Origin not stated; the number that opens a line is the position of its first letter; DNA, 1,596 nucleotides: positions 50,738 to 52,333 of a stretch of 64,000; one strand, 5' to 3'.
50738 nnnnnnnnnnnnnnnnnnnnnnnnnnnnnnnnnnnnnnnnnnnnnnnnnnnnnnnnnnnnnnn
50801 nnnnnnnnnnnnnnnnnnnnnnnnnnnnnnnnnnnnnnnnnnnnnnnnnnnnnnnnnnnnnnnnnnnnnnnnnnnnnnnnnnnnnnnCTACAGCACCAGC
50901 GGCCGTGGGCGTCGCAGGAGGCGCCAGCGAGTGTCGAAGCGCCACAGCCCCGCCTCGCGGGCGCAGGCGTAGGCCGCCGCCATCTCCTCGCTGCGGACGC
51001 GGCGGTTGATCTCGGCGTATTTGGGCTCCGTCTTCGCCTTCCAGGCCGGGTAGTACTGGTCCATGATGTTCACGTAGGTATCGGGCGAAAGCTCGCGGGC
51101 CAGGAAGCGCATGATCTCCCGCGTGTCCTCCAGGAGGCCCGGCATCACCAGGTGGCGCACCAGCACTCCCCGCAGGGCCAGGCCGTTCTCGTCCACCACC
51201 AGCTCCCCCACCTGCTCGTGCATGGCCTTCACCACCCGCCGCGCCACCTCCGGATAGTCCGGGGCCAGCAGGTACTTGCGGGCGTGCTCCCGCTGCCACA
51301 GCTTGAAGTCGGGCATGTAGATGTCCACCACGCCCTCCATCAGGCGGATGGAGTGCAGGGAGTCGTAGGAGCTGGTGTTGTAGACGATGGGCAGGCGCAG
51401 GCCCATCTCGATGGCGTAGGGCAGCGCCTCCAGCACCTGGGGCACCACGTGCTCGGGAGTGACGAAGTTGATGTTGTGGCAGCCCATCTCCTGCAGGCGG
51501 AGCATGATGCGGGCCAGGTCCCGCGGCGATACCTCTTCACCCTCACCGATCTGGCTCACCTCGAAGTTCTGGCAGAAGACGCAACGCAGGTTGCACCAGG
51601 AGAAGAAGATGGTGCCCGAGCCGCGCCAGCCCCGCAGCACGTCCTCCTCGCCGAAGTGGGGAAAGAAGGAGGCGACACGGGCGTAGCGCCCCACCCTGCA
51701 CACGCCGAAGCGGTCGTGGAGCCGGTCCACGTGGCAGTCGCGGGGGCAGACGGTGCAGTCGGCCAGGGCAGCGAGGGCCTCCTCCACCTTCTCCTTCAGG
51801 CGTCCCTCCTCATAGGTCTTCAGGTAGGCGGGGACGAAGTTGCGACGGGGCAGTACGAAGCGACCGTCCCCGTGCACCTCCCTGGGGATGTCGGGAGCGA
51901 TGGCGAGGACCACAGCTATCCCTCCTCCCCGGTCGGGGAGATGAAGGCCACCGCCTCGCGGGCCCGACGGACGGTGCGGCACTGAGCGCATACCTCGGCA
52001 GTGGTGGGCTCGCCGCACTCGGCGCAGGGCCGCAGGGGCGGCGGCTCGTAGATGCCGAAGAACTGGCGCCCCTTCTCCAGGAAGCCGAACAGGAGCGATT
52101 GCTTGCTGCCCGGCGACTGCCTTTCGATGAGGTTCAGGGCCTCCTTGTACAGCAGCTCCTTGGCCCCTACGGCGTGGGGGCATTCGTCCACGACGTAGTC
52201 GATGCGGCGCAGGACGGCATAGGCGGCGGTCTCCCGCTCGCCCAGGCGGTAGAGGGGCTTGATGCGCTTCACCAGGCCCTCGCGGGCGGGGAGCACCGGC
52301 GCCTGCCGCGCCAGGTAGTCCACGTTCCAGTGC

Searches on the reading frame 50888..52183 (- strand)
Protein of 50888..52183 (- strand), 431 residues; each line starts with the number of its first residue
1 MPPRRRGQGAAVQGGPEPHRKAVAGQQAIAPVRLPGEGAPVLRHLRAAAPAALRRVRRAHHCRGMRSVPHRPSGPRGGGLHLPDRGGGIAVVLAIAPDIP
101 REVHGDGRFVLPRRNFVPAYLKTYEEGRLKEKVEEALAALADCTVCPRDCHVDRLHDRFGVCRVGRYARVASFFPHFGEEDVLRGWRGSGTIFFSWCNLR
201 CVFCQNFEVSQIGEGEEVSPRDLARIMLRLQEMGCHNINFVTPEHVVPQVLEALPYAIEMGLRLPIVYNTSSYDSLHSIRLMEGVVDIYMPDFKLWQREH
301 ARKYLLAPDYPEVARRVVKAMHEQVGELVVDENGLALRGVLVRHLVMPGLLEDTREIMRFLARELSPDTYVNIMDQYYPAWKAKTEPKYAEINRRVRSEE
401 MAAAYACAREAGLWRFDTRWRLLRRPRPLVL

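Call 5: search_protein_families(library=pfam, proteins=[window:50888-52183:-], max_evalue=0.01)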
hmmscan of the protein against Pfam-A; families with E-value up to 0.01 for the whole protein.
window:50888-52183:- (431 aa): 1 family
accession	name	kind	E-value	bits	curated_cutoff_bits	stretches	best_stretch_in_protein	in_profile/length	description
PF04055.27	Radical_SAM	-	3.8e-10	40.6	29.5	1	192-360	2-165/166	Radical SAM superfamily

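Call 6: search_protein_families(library=ncbifam, proteins=[window:50888-52183:-], max_evalue=0.1)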
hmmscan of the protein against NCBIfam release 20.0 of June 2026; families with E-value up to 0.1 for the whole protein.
window:50888-52183:- (431 aa): 12 families
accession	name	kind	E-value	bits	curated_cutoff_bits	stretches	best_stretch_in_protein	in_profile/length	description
TIGR02495.1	NrdG2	equivalog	4.1e-07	29.5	131.15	1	189-305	18-133/193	anaerobic ribonucleoside-triphosphate reductase activating protein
TIGR04337.1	AmmeMemoSam_rS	hypoth_equivalog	0.0001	21.3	220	1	142-244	13-127/349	AmmeMemoRadiSam system radical SAM enzyme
TIGR02493.1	PFLA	equivalog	0.0019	17.6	231.75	1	191-229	19-57/235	pyruvate formate-lyase-activating protein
NF043069.1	T4HPD_activ_SAM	equivalog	0.0028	17.1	425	0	190-211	20-41/299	trans-4-hydroxy-L-proline dehydratase activase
NF001199.0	PRK00164.2-1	equivalog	0.0097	15.1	231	1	196-247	21-71/308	GTP 3',8-cyclase MoaA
TIGR02668.1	moaA_archaeal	equivalog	0.012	14.6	325.25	1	196-242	19-64/303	GTP 3',8-cyclase MoaA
TIGR02494.1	PFLE_PFLC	subfamily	0.018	14.3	174.35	0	191-209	18-36/293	glycyl-radical enzyme activating protein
TIGR02666.1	moaA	equivalog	0.035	13.1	284.05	1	197-244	20-69/336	GTP 3',8-cyclase MoaA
NF038283.1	viperin_w_prok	equivalog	0.037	13.2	180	1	194-274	9-96/281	viperin family antiviral radical SAM protein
TIGR04546.1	rSAM_ahbC_deAc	equivalog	0.056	12.2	650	1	196-270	48-122/390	12,18-didecarboxysiroheme deacetylase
TIGR01318.1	gltD_gamma_fam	subfamily_domain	0.083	11.5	482.95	0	111-163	54-104/467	glutamate synthase, small subunit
TIGR03962.1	mycofact_rSAM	equivalog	0.098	11.8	265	0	197-271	22-95/339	mycofactocin radical SAM maturase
